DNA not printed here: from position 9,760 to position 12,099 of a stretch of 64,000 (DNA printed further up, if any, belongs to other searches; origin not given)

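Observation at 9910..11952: Fusion of an AsnB-like amidotransferase with a Dph6-like diphthine-ammonia ligase domain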

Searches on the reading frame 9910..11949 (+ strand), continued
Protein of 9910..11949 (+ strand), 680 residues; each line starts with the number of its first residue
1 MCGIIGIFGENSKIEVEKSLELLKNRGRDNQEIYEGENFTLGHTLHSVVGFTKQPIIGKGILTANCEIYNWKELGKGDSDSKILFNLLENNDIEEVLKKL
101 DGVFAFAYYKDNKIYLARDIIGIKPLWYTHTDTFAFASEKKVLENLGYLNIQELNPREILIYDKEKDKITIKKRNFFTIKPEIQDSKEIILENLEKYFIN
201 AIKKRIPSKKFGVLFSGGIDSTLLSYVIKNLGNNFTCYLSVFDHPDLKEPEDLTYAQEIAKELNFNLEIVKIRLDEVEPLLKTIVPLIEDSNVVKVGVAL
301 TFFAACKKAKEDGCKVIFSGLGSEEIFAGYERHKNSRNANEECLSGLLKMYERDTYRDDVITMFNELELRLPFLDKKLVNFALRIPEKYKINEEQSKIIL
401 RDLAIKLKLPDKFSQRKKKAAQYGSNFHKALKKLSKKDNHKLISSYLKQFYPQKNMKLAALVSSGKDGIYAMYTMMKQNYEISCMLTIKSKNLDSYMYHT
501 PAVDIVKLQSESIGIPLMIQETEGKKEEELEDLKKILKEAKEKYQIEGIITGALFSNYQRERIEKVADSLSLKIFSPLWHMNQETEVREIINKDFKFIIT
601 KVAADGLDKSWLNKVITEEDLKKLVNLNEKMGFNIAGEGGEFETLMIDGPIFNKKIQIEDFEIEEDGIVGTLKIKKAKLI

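Call 5: find_homologous_proteins(query=window:9910-11949:+, max_evalue=1e-10)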
Query window:9910-11949:+ (680 aa): 2362 proteins with E <= 1e-10 among 8000 candidates; the best 120 are listed.
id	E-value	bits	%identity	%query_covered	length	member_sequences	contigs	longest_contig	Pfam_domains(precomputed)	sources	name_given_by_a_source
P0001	0.0e+0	1224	92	87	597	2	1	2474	PF00733.28,PF01507.26,PF03054.23,PF01902.25,PF13522.12,PF13537.12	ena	-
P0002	0.0e+0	1144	100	76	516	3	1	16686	PF00733.28,PF24167.2,PF01902.25,PF13522.12,PF13537.12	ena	-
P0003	1.7e-296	1003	64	100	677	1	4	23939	PF00733.28,PF28410.1,PF24167.2,PF01902.25,PF13522.12,PF13537.12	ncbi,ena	-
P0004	8.4e-289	978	65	100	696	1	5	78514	PF00733.28,PF28410.1,PF24167.2,PF06508.20,PF01902.25,PF13522.12,PF13537.12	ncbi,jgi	-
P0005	3.4e-287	972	65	100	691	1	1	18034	PF00733.28,PF28410.1,PF24167.2,PF03054.23,PF02568.21,PF01902.25,PF13522.12,PF13537.12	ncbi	-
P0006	1.4e-286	970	64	100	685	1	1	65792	PF00733.28,PF28410.1,PF24167.2,PF01902.25,PF13522.12,PF13537.12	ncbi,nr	ncbi:diphthine--ammonia ligase [Candidatus Woesearchaeota archaeon]|nr:diphthine--ammonia ligase [Ca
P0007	3.1e-286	969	63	100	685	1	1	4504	PF00733.28,PF28410.1,PF24167.2,PF01902.25,PF13522.12,PF13537.12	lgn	-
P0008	2.7e-285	966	63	100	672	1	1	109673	PF00733.28,PF28410.1,PF24167.2,PF01902.25,PF13522.12,PF13537.12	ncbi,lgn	-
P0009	2.4e-284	963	64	100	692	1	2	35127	PF00733.28,PF28410.1,PF24167.2,PF03054.23,PF01902.25,PF13522.12,PF13537.12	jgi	jgi:asparagine synthase (glutamine-hydrolysing)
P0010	7.6e-284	961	63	100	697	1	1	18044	PF00733.28,PF28410.1,PF24167.2,PF03054.23,PF01902.25,PF13522.12,PF13537.12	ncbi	ncbi:MAG: diphthine--ammonia ligase [Nanoarchaeota archaeon]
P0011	5.1e-282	955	64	100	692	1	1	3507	PF00733.28,PF28410.1,PF24167.2,PF02568.21,PF01902.25,PF13522.12,PF02540.24,PF13537.12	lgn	-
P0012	5.9e-281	952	62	100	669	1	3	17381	PF00733.28,PF28410.1,PF24167.2,PF01902.25,PF13522.12,PF13537.12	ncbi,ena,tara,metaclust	tara:strand:- start:90 stop:2099 length:2010 start_codon:yes stop_codon:yes gene_type:complete|metac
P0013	8.9e-281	951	64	100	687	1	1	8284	PF00733.28,PF28410.1,PF24167.2,PF02568.21,PF01902.25,PF13522.12,PF13537.12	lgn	-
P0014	1.1e-280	951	62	100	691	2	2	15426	PF00733.28,PF28410.1,PF24167.2,PF02568.21,PF01902.25,PF13522.12,PF13537.12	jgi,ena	-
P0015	1.7e-280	950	65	97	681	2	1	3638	PF00733.28,PF28410.1,PF01902.25,PF13522.12,PF13537.12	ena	-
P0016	2.7e-280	950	61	100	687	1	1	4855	PF00733.28,PF28410.1,PF24167.2,PF01902.25,PF13522.12,PF13537.12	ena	-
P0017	6.9e-280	948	63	100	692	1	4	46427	PF00733.28,PF28410.1,PF24167.2,PF01902.25,PF13522.12,PF13537.12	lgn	-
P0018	7.9e-280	948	63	100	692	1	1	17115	PF00733.28,PF28410.1,PF01902.25,PF13522.12,PF13537.12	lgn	-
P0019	2.7e-279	946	61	100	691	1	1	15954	PF00733.28,PF28410.1,PF24167.2,PF03054.23,PF06508.20,PF01902.25,PF13522.12,PF13537.12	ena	-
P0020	2.8e-279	946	63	97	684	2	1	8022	PF00733.28,PF28410.1,PF24167.2,PF01902.25,PF13522.12,PF13537.12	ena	-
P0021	4.1e-279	946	61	100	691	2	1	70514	PF00733.28,PF28410.1,PF24167.2,PF06508.20,PF01902.25,PF13522.12,PF13537.12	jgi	-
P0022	4.6e-279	945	62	98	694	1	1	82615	PF00733.28,PF28410.1,PF24167.2,PF03054.23,PF01902.25,PF13522.12,PF13537.12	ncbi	-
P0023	1.9e-277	940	61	100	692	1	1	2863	PF00733.28,PF28410.1,PF24167.2,PF03054.23,PF06508.20,PF01902.25,PF13522.12,PF13537.12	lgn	-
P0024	4.2e-277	939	62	100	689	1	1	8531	PF00733.28,PF28410.1,PF24167.2,PF03054.23,PF01902.25,PF13522.12,PF13537.12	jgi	jgi:asparagine synthase (glutamine-hydrolysing)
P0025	7.8e-277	938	61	100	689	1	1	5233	PF00733.28,PF28410.1,PF24167.2,PF03054.23,PF01902.25,PF13522.12,PF13537.12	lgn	-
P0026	8.2e-277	938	61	100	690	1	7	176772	PF00733.28,PF28410.1,PF01902.25,PF13522.12,PF13537.12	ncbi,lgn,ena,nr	ncbi:diphthine--ammonia ligase [archaeon]|nr:diphthine--ammonia ligase [archaeon]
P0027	1.7e-276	937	61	100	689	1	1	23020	PF00733.28,PF28410.1,PF24167.2,PF03054.23,PF01902.25,PF13522.12,PF13537.12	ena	-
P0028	2.9e-276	936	63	100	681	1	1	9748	PF00733.28,PF28410.1,PF24167.2,PF03054.23,PF06508.20,PF01902.25,PF13522.12,PF02540.24,PF13537.12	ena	-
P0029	3.5e-276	936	63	100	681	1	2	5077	PF00733.28,PF28410.1,PF24167.2,PF03054.23,PF06508.20,PF01902.25,PF13522.12,PF02540.24,PF13537.12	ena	-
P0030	7.7e-276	935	63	100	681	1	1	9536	PF00733.28,PF28410.1,PF24167.2,PF03054.23,PF06508.20,PF01902.25,PF13522.12,PF02540.24,PF13537.12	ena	-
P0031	8.1e-276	935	62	100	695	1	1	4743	PF00733.28,PF28410.1,PF24167.2,PF03054.23,PF01902.25,PF13522.12,PF13537.12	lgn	-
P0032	1.8e-275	934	63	100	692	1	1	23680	PF00733.28,PF28410.1,PF24167.2,PF03054.23,PF01902.25,PF13522.12,PF13537.12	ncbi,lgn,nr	ncbi:MAG: diphthine--ammonia ligase [Candidatus Nanoarchaeia archaeon]|nr:diphthine--ammonia ligase 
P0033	2.4e-275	933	62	100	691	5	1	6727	PF00733.28,PF28410.1,PF24167.2,PF01902.25,PF13522.12,PF13537.12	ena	-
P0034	2.9e-275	933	63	100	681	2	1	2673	PF00733.28,PF28410.1,PF24167.2,PF03054.23,PF06508.20,PF01902.25,PF13522.12,PF13537.12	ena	-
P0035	1.2e-274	931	62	100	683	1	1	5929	PF00733.28,PF28410.1,PF01902.25,PF13522.12,PF13537.12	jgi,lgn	-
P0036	1.6e-274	930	61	100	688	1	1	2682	PF00733.28,PF28410.1,PF24167.2,PF03054.23,PF06508.20,PF01902.25,PF13522.12,PF13537.12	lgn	-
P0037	3.8e-274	929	64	100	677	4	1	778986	PF00733.28,PF28410.1,PF24167.2,PF03054.23,PF06508.20,PF01902.25,PF13522.12,PF13537.12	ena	-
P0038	7.5e-274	928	62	100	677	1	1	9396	PF00733.28,PF28410.1,PF24167.2,PF03054.23,PF01902.25,PF13522.12,PF13537.12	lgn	-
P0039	9.8e-274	928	62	100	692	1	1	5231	PF00733.28,PF28410.1,PF24167.2,PF03054.23,PF06508.20,PF02568.21,PF01902.25,PF13522.12,PF13537.12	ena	-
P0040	1.2e-273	928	63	100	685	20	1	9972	PF00733.28,PF28410.1,PF24167.2,PF01902.25,PF13522.12,PF13537.12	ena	-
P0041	5.6e-273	925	61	100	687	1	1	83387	PF00733.28,PF28410.1,PF24167.2,PF03054.23,PF01902.25,PF13522.12,PF13537.12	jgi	jgi:diphthine-ammonia ligase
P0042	1.2e-272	924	61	100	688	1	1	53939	PF00733.28,PF28410.1,PF03054.23,PF06508.20,PF01902.25,PF13522.12,PF13537.12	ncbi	ncbi:MAG: diphthine--ammonia ligase [archaeon]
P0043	5.5e-272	922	61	100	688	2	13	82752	PF00733.28,PF28410.1,PF24167.2,PF01902.25,PF13522.12,PF13537.12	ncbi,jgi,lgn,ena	jgi:diphthine-ammonia ligase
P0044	5.9e-272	922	60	100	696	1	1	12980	PF00733.28,PF28410.1,PF24167.2,PF03054.23,PF06508.20,PF01902.25,PF13522.12,PF02540.24,PF13537.12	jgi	jgi:diphthine-ammonia ligase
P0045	2.5e-271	920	61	96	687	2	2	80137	PF00733.28,PF28410.1,PF24167.2,PF01902.25,PF13522.12,PF13537.12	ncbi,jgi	-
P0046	8.1e-271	918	59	100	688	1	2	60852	PF00733.28,PF28410.1,PF24167.2,PF06508.20,PF01902.25,PF13522.12,PF13537.12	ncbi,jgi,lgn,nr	ncbi:diphthine--ammonia ligase [Candidatus Woesearchaeota archaeon]|nr:diphthine--ammonia ligase [Ca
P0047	2.1e-270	917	60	100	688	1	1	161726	PF00733.28,PF28410.1,PF24167.2,PF03054.23,PF06508.20,PF01902.25,PF13522.12,PF13537.12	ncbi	ncbi:MAG: diphthine--ammonia ligase [archaeon]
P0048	2.6e-270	917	61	100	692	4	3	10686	PF00733.28,PF28410.1,PF24167.2,PF06508.20,PF01902.25,PF13522.12,PF13537.12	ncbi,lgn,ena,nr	ncbi:MAG: diphthine--ammonia ligase [Nanoarchaeota archaeon]|nr:diphthine--ammonia ligase [Nanoarcha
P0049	3.5e-270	916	61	100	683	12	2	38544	PF00733.28,PF28410.1,PF24167.2,PF03054.23,PF06508.20,PF01902.25,PF13522.12,PF02540.24,PF13537.12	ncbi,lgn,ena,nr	ncbi:MAG: diphthine--ammonia ligase [Candidatus Woesearchaeota archaeon]|nr:diphthine--ammonia ligas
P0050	8.9e-270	915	60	100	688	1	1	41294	PF00733.28,PF28410.1,PF24167.2,PF03054.23,PF06508.20,PF01902.25,PF13522.12,PF13537.12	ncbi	ncbi:diphthine--ammonia ligase, partial [Bacteroidota bacterium]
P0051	1.2e-268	911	60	100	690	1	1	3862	PF00733.28,PF28410.1,PF24167.2,PF03054.23,PF06508.20,PF01902.25,PF13522.12,PF02540.24,PF13537.12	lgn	-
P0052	1.2e-267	908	59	100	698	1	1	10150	PF00733.28,PF28410.1,PF24167.2,PF02568.21,PF01902.25,PF13522.12,PF13537.12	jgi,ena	-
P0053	1.2e-267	908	60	100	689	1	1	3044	PF00733.28,PF28410.1,PF24167.2,PF01902.25,PF13522.12,PF02540.24,PF13537.12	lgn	-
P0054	1.4e-267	907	62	96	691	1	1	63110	PF00733.28,PF28410.1,PF24167.2,PF01902.25,PF13522.12,PF13537.12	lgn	-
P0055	1.5e-267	907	61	98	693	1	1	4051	PF00733.28,PF28410.1,PF24167.2,PF01902.25,PF13522.12,PF13537.12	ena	-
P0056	2.1e-267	907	58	100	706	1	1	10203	PF00733.28,PF28410.1,PF01902.25,PF13522.12,PF13537.12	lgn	-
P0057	6.0e-267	905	61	100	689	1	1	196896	PF00733.28,PF28410.1,PF24167.2,PF03054.23,PF01902.25,PF13522.12,PF13537.12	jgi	jgi:diphthine-ammonia ligase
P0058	3.8e-266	903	60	100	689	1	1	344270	PF00733.28,PF28410.1,PF24167.2,PF01902.25,PF13522.12,PF13537.12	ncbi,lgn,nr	ncbi:MAG: diphthine--ammonia ligase [Candidatus Nanoarchaeia archaeon]|nr:diphthine--ammonia ligase 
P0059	1.7e-265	901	60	100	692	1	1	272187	PF00733.28,PF28410.1,PF24167.2,PF01902.25,PF13522.12,PF13537.12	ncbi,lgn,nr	ncbi:MAG: diphthine--ammonia ligase [Candidatus Woesearchaeota archaeon]|nr:diphthine--ammonia ligas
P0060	3.1e-265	900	59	100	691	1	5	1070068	PF00733.28,PF28410.1,PF24167.2,PF01902.25,PF13522.12,PF13537.12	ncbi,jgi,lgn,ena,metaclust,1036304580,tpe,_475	jgi:diphthine-ammonia ligase|metaclust:\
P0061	1.1e-261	888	59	100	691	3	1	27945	PF00733.28,PF28410.1,PF24167.2,PF03054.23,PF06508.20,PF01902.25,PF13522.12,PF13537.12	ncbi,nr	ncbi:ATP-binding protein [Candidatus Woesearchaeota archaeon]|nr:ATP-binding protein [Candidatus Woe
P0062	1.9e-261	887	58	100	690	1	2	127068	PF00733.28,PF28410.1,PF03054.23,PF01902.25,PF13522.12,PF13537.12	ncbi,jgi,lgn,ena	-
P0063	2.6e-261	887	57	100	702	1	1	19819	PF00733.28,PF28410.1,PF01902.25,PF13522.12,PF02540.24,PF13537.12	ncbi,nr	ncbi:diphthine--ammonia ligase [Candidatus Woesearchaeota archaeon]|nr:MAG: diphthine--ammonia ligas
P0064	3.0e-261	887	60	100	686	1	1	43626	PF00733.28,PF28410.1,PF01902.25,PF13522.12,PF13537.12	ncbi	-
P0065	3.5e-261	886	59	100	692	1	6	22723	PF00733.28,PF28410.1,PF24167.2,PF03054.23,PF06508.20,PF01902.25,PF13522.12,PF13537.12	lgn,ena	-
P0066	1.3e-260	884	59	100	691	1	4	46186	PF00733.28,PF28410.1,PF24167.2,PF03054.23,PF01902.25,PF13522.12,PF13537.12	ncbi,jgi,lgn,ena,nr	ncbi:MAG: diphthine--ammonia ligase [Nanoarchaeota archaeon]|nr:diphthine--ammonia ligase [Nanoarcha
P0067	1.6e-260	884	58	100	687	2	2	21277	PF00733.28,PF28410.1,PF24167.2,PF06508.20,PF01902.25,PF13522.12,PF13537.12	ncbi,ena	-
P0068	3.7e-260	883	60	100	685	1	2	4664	PF00733.28,PF28410.1,PF24167.2,PF01902.25,PF13522.12,PF13537.12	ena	-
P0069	8.2e-260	882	58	100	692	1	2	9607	PF00733.28,PF28410.1,PF01902.25,PF13522.12,PF13537.12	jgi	-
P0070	1.9e-259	881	60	100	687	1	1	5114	PF00733.28,PF28410.1,PF24167.2,PF03054.23,PF01902.25,PF13522.12,PF13537.12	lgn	-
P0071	2.7e-259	880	58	100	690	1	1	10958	PF00733.28,PF28410.1,PF24167.2,PF01902.25,PF13522.12,PF02540.24,PF13537.12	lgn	-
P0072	4.7e-259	879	59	100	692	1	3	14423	PF00733.28,PF28410.1,PF24167.2,PF01902.25,PF13522.12,PF13537.12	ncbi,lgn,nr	ncbi:diphthine--ammonia ligase [Candidatus Woesearchaeota archaeon]|nr:diphthine--ammonia ligase [Ca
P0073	5.2e-259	879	60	100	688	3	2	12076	PF00733.28,PF28410.1,PF24167.2,PF01902.25,PF13522.12,PF13537.12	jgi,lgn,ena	-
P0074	9.6e-258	875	60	100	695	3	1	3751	PF00733.28,PF28410.1,PF24167.2,PF03054.23,PF01902.25,PF13522.12,PF13537.12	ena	-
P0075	6.4e-257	872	56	100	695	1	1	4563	PF00733.28,PF28410.1,PF24167.2,PF03054.23,PF06508.20,PF01902.25,PF13522.12,PF02540.24,PF13537.12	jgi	jgi:diphthine-ammonia ligase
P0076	7.2e-257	872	59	96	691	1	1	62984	PF00733.28,PF28410.1,PF24167.2,PF06508.20,PF01902.25,PF13522.12,PF13537.12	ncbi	-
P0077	7.3e-257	872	57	100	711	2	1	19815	PF00733.28,PF28410.1,PF24167.2,PF01902.25,PF13522.12,PF13537.12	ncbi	ncbi:MAG: diphthine--ammonia ligase [Candidatus Woesearchaeota archaeon]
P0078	7.9e-257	872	59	98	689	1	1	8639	PF00733.28,PF28410.1,PF01902.25,PF13522.12,PF13537.12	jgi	jgi:diphthine-ammonia ligase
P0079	2.8e-256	870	59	100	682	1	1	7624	PF00733.28,PF28410.1,PF24167.2,PF03054.23,PF06508.20,PF01902.25,PF13522.12,PF13537.12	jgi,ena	-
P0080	1.6e-255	868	59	96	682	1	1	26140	PF00733.28,PF28410.1,PF24167.2,PF03054.23,PF06508.20,PF01902.25,PF13522.12,PF13537.12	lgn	-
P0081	2.0e-255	867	57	100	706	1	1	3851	PF00733.28,PF28410.1,PF24167.2,PF03054.23,PF06508.20,PF01902.25,PF13522.12,PF02540.24,PF13537.12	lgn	-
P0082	2.0e-255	867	58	96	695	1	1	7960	PF00733.28,PF28410.1,PF01902.25,PF13522.12,PF13537.12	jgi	jgi:asparagine synthase (glutamine-hydrolysing)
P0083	1.4e-254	865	58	100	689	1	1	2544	PF00733.28,PF28410.1,PF24167.2,PF03054.23,PF06508.20,PF01902.25,PF13522.12,PF13537.12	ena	-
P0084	5.4e-254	863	57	100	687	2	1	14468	PF00733.28,PF28410.1,PF06508.20,PF01902.25,PF13522.12,PF13537.12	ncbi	ncbi:MAG: diphthine--ammonia ligase [Candidatus Woesearchaeota archaeon]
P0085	3.4e-252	857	60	100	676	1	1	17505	PF00733.28,PF28410.1,PF24167.2,PF06508.20,PF01902.25,PF13522.12,PF13537.12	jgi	-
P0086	4.2e-252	856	55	100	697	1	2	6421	PF00733.28,PF28410.1,PF24167.2,PF03054.23,PF01902.25,PF13522.12,PF13537.12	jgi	-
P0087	5.9e-252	856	62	92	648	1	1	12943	PF00733.28,PF28410.1,PF24167.2,PF03054.23,PF01902.25,PF13522.12,PF13537.12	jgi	jgi:asparagine synthase (glutamine-hydrolysing)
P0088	7.8e-252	855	58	99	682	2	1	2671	PF00733.28,PF28410.1,PF24167.2,PF01902.25,PF13522.12,PF13537.12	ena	-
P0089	1.4e-251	855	58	100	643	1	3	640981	PF00733.28,PF28410.1,PF24167.2,PF03054.23,PF06508.20,PF01902.25,PF13522.12,PF02540.24,PF13537.12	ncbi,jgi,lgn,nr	ncbi:diphthine--ammonia ligase [Candidatus Woesearchaeota archaeon]|nr:diphthine--ammonia ligase [Ca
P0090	6.5e-251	852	56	100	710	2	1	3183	PF00733.28,PF28410.1,PF24167.2,PF03054.23,PF06508.20,PF01902.25,PF13522.12,PF02540.24,PF13537.12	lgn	-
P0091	8.8e-251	852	63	92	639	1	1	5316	PF00733.28,PF28410.1,PF24167.2,PF03054.23,PF01902.25,PF13522.12,PF13537.12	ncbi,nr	ncbi:diphthine--ammonia ligase [Candidatus Woesearchaeota archaeon]|nr:diphthine--ammonia ligase [Ca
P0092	9.1e-251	852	56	100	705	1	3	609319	PF00733.28,PF28410.1,PF24167.2,PF06508.20,PF01902.25,PF13522.12,PF13537.12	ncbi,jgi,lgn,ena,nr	ncbi:diphthine--ammonia ligase [Candidatus Woesearchaeota archaeon]|jgi:diphthine-ammonia ligase|nr:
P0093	2.1e-250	851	58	100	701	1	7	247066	PF00733.28,PF28410.1,PF24167.2,PF01902.25,PF13522.12,PF13537.12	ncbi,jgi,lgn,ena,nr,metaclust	ncbi:diphthine--ammonia ligase [Candidatus Woesearchaeota archaeon]|jgi:diphthine-ammonia ligase|nr:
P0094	7.3e-250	849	57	100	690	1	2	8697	PF00733.28,PF28410.1,PF24167.2,PF06508.20,PF01902.25,PF13522.12,PF13537.12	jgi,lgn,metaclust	metaclust:\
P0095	8.3e-250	849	58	99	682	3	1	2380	PF00733.28,PF28410.1,PF24167.2,PF01902.25,PF13522.12,PF13537.12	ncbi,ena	-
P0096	8.5e-250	849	59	100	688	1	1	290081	PF00733.28,PF28410.1,PF24167.2,PF01902.25,PF13522.12,PF13537.12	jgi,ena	jgi:diphthine-ammonia ligase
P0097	2.9e-249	847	57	100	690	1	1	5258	PF00733.28,PF28410.1,PF06508.20,PF01902.25,PF13522.12,PF13537.12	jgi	jgi:diphthine-ammonia ligase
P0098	5.0e-249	846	57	100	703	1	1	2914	PF00733.28,PF28410.1,PF24167.2,PF01902.25,PF13522.12,PF13537.12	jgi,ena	-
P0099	6.4e-249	846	58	100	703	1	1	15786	PF00733.28,PF28410.1,PF24167.2,PF03054.23,PF06508.20,PF01902.25,PF13522.12,PF13537.12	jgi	-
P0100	1.4e-248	845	58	100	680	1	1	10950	PF00733.28,PF28410.1,PF24167.2,PF01902.25,PF13522.12,PF13537.12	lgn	-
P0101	1.9e-248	844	57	100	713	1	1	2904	PF00733.28,PF28410.1,PF24167.2,PF06508.20,PF01902.25,PF13522.12,PF13537.12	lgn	-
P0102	2.1e-248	844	54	100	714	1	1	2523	PF00733.28,PF28410.1,PF24167.2,PF03054.23,PF01902.25,PF13522.12,PF02540.24,PF13537.12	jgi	jgi:diphthine-ammonia ligase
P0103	3.3e-248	843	55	100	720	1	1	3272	PF00733.28,PF28410.1,PF24167.2,PF03054.23,PF01902.25,PF13522.12,PF13537.12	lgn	-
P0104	7.7e-248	842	56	96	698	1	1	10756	PF00733.28,PF28410.1,PF24167.2,PF03054.23,PF06508.20,PF01902.25,PF13522.12,PF02540.24,PF13537.12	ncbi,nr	ncbi:MAG: diphthine--ammonia ligase [Nanoarchaeota archaeon]|nr:diphthine--ammonia ligase [Nanoarcha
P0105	1.0e-247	842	56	100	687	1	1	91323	PF00733.28,PF28410.1,PF24167.2,PF01902.25,PF13522.12,PF13537.12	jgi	jgi:diphthine-ammonia ligase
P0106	3.8e-247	840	56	100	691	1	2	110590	PF00733.28,PF28410.1,PF06508.20,PF01902.25,PF13522.12,PF13537.12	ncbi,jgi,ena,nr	ncbi:diphthine--ammonia ligase [Candidatus Woesearchaeota archaeon]|nr:MAG: diphthine--ammonia ligas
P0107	1.3e-246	838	55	100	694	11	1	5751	PF00733.28,PF28410.1,PF24167.2,PF03054.23,PF06508.20,PF01902.25,PF13522.12,PF13537.12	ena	-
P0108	1.5e-246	838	54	100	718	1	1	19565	PF00733.28,PF28410.1,PF01902.25,PF13522.12,PF13537.12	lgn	-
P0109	1.9e-246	838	55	100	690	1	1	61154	PF00733.28,PF28410.1,PF24167.2,PF01902.25,PF13522.12,PF13537.12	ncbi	-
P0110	3.6e-246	837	56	100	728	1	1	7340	PF00733.28,PF28410.1,PF01902.25,PF13522.12,PF13537.12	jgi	jgi:asparagine synthase (glutamine-hydrolysing)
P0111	3.7e-246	837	55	100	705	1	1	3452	PF00733.28,PF28410.1,PF24167.2,PF03054.23,PF01902.25,PF13522.12,PF13537.12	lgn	-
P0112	5.8e-246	836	56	100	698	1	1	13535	PF00733.28,PF28410.1,PF24167.2,PF03054.23,PF06508.20,PF02568.21,PF01902.25,PF13522.12,PF13537.12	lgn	-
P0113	1.2e-245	835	57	100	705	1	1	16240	PF00733.28,PF28410.1,PF24167.2,PF03054.23,PF06508.20,PF01902.25,PF13522.12,PF02540.24,PF13537.12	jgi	jgi:asparagine synthase (glutamine-hydrolysing)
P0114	8.2e-245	832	55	100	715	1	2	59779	PF00733.28,PF28410.1,PF24167.2,PF03054.23,PF06508.20,PF01902.25,PF13522.12,PF13537.12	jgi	jgi:diphthine-ammonia ligase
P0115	1.5e-244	831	58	97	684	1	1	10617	PF00733.28,PF28410.1,PF24167.2,PF03054.23,PF06508.20,PF01902.25,PF13522.12,PF13537.12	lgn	-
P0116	2.2e-244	831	57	100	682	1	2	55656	PF00733.28,PF28410.1,PF24167.2,PF03054.23,PF06508.20,PF01902.25,PF13522.12,PF13537.12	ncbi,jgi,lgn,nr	ncbi:diphthine--ammonia ligase [Candidatus Woesearchaeota archaeon]|nr:diphthine--ammonia ligase [Ca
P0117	3.5e-244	830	55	100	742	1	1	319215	PF00733.28,PF28410.1,PF24167.2,PF03054.23,PF06508.20,PF02568.21,PF01902.25,PF13522.12,PF13537.12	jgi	jgi:diphthine-ammonia ligase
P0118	7.2e-244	829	59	100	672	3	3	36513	PF00733.28,PF28410.1,PF24167.2,PF01902.25,PF13522.12,PF13537.12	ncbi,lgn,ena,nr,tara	ncbi:ATP-binding protein [archaeon]|nr:ATP-binding protein [archaeon]|tara:strand:- start:94 stop:21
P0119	8.2e-244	829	56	100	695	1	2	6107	PF00733.28,PF28410.1,PF24167.2,PF01902.25,PF13522.12,PF13537.12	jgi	-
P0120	1.1e-243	829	55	100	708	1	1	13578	PF00733.28,PF28410.1,PF24167.2,PF03054.23,PF06508.20,PF01902.25,PF13522.12,PF02540.24,PF13537.12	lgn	-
